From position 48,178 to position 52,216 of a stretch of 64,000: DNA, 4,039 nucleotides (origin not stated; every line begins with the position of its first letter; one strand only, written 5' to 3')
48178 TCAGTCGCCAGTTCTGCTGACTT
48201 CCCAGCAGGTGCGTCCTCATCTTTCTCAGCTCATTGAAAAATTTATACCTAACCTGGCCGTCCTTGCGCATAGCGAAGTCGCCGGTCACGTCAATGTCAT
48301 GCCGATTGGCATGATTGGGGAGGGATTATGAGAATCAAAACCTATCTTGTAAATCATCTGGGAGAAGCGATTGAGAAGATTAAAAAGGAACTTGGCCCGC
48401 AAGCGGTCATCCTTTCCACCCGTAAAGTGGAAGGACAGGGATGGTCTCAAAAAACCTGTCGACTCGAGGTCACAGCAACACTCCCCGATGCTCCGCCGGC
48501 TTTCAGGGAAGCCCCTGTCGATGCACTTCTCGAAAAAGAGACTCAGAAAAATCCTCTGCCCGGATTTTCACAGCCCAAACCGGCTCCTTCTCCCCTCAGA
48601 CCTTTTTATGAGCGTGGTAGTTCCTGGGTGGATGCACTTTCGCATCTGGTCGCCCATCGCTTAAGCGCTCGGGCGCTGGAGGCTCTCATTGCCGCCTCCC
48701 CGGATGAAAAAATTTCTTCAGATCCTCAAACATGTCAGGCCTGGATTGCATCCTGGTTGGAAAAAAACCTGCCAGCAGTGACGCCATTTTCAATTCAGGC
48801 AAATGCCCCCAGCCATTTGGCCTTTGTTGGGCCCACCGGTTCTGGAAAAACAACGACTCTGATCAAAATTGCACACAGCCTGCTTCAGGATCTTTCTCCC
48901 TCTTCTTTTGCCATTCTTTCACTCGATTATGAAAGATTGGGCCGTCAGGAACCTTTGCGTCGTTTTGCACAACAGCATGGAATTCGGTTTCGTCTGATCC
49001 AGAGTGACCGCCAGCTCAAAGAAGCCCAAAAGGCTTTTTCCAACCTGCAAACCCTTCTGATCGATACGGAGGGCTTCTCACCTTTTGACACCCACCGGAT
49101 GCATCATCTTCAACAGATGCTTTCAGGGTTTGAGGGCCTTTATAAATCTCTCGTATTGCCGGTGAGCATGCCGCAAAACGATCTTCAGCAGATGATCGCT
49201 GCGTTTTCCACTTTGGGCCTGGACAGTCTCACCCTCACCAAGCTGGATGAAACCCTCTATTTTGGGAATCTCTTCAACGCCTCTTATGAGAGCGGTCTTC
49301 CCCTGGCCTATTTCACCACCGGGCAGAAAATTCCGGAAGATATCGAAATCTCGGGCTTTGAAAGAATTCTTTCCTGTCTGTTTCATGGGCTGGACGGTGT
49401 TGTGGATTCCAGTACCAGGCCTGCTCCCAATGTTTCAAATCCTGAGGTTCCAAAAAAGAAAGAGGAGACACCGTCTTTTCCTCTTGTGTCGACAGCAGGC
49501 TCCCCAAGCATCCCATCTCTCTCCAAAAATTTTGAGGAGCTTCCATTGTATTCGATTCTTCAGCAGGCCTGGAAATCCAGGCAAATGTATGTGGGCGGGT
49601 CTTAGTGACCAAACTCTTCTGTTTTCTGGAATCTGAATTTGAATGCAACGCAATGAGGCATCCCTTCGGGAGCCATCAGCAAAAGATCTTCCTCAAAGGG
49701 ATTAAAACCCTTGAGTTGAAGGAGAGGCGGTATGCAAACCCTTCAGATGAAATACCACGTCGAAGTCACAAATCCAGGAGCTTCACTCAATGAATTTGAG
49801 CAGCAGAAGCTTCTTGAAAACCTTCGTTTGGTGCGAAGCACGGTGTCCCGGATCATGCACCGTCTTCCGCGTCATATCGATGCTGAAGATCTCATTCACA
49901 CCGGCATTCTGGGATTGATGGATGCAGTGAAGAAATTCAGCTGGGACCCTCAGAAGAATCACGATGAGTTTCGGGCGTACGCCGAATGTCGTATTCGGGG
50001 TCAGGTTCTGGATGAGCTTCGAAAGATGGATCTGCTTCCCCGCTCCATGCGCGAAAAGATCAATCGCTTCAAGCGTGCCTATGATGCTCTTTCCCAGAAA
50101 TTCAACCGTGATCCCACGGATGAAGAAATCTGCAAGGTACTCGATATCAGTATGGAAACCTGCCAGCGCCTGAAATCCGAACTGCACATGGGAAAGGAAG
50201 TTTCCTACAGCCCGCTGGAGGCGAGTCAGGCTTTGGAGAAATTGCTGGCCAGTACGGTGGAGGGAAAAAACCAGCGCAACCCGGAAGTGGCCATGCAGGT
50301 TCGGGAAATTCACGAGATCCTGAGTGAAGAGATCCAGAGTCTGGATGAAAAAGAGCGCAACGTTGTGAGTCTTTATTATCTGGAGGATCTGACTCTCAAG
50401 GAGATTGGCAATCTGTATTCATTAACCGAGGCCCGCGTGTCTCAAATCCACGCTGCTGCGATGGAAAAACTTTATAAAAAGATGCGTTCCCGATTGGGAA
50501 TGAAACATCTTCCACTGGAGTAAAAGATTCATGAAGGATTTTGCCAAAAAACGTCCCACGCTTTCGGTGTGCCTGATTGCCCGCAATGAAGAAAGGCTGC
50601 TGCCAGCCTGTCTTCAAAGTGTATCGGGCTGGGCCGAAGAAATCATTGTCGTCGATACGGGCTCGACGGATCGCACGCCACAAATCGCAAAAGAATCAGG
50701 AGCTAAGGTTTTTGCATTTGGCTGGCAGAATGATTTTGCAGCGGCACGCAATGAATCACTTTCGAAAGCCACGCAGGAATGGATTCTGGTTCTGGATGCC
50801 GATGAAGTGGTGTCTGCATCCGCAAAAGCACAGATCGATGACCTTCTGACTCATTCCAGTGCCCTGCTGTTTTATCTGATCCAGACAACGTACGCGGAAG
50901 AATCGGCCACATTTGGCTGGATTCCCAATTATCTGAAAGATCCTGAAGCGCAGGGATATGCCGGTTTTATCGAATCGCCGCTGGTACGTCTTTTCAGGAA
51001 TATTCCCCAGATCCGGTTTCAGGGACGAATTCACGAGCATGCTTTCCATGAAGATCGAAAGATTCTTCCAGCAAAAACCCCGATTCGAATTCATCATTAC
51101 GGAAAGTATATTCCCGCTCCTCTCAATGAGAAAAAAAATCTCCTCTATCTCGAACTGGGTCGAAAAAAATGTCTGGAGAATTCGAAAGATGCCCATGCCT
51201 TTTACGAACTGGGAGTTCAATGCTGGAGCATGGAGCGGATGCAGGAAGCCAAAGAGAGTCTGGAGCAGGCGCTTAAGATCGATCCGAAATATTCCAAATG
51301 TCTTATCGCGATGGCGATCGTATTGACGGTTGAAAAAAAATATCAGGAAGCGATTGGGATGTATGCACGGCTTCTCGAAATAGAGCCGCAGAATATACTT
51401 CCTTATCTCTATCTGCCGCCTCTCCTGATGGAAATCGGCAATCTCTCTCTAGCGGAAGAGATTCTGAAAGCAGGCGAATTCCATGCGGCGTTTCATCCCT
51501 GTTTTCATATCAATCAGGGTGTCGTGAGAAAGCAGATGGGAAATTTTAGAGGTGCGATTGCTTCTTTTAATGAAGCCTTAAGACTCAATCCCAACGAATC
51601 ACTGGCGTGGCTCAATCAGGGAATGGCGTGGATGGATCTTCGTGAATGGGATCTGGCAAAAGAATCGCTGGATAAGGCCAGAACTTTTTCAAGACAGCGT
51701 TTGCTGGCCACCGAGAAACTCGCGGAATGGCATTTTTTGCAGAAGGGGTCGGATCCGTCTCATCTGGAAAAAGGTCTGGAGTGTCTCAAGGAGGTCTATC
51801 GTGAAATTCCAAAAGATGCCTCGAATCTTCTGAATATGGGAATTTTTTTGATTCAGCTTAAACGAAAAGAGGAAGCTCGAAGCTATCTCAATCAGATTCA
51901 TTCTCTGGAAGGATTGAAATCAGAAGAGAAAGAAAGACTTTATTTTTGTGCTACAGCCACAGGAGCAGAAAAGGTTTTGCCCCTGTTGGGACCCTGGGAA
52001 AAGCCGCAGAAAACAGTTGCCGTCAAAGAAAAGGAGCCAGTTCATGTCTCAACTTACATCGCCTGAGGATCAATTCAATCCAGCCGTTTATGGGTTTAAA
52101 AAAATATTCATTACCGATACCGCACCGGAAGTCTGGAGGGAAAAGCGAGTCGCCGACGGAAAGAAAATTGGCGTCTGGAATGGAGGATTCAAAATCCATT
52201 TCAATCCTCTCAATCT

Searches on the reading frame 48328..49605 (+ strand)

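Call 74: search_protein_families(library=pfam, proteins=[window:48328-49605:+], max_evalue=0.00001)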
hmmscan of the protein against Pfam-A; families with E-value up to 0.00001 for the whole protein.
window:48328-49605:+ (425 aa): 1 family
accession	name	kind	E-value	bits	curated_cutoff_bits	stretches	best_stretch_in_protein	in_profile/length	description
PF00448.28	SRP54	-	3.3e-28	99.1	22.7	1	162-352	2-195/196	SRP54-type protein, GTPase domain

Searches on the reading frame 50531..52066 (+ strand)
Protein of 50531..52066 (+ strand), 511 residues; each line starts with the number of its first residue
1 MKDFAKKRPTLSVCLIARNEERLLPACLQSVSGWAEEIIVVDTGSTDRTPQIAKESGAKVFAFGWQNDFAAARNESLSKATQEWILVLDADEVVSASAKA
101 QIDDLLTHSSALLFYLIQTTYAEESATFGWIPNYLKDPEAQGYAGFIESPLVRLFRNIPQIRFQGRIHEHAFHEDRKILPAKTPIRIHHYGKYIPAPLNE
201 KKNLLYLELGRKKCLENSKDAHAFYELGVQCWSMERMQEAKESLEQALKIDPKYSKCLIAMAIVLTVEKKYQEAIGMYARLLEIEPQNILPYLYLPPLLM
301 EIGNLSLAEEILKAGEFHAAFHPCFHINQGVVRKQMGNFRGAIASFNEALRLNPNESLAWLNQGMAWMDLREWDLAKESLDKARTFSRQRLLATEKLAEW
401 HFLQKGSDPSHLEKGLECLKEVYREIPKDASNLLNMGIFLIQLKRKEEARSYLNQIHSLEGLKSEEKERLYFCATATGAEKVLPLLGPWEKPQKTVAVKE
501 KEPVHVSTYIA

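Call 17: search_protein_families(library=pfam, proteins=[window:50531-52066:+], max_evalue=0.001)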
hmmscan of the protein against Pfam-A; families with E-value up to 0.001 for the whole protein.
window:50531-52066:+ (511 aa): 20 families
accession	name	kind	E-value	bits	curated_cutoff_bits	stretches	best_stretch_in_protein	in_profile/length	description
PF07719.23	TPR_2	-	3e-25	86.7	27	2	325-355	3-33/34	Tetratricopeptide repeat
PF00515.34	TPR_1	-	9.4e-24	82.7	27.8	2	326-355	4-33/34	Tetratricopeptide repeat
PF00535.33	Glycos_transf_2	-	4.7e-20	72.6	23.3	1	12-97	1-94/168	Glycosyl transferase family 2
PF14559.12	TPR_19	-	1.3e-18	67.5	25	1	268-315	4-51/68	Tetratricopeptide repeat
PF13181.12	TPR_8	-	1.5e-15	56.4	25.7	1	221-254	1-34/34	Tetratricopeptide repeat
PF23914.1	TPR_CcmH_CycH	-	3.7e-14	53.3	42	2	349-459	42-150/158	Cytochrome c-type biogenesis protein H TPR domain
PF13432.12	TPR_16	-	6.5e-12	46.1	32.7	1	330-383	4-57/65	Tetratricopeptide repeat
PF13424.12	TPR_12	-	1.2e-10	41.9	30.1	1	221-284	3-74/77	Tetratricopeptide repeat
PF13428.12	TPR_14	-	2e-10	40.7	23.5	0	334-363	12-41/44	Tetratricopeptide repeat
PF13414.12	TPR_11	-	6.3e-10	39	26.8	0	334-364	5-35/42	TPR repeat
PF13431.12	TPR_17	-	1.2e-09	38.1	24.4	0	244-275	2-33/34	Tetratricopeptide repeat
PF13174.12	TPR_6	-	3.2e-09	37.3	26.3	0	433-456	3-26/33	Tetratricopeptide repeat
PF13371.12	TPR_9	-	9.3e-09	35.6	35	0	341-382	13-54/73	Tetratricopeptide repeat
PF13704.12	Glyco_tranf_2_4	-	8.5e-08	33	27.5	1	18-105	1-97/98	Glycosyl transferase family 2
PF25064.1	ARM_TT21_5th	-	2.8e-07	31.3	27.8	1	260-351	6-100/117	TT21 fifth ARM repeats domain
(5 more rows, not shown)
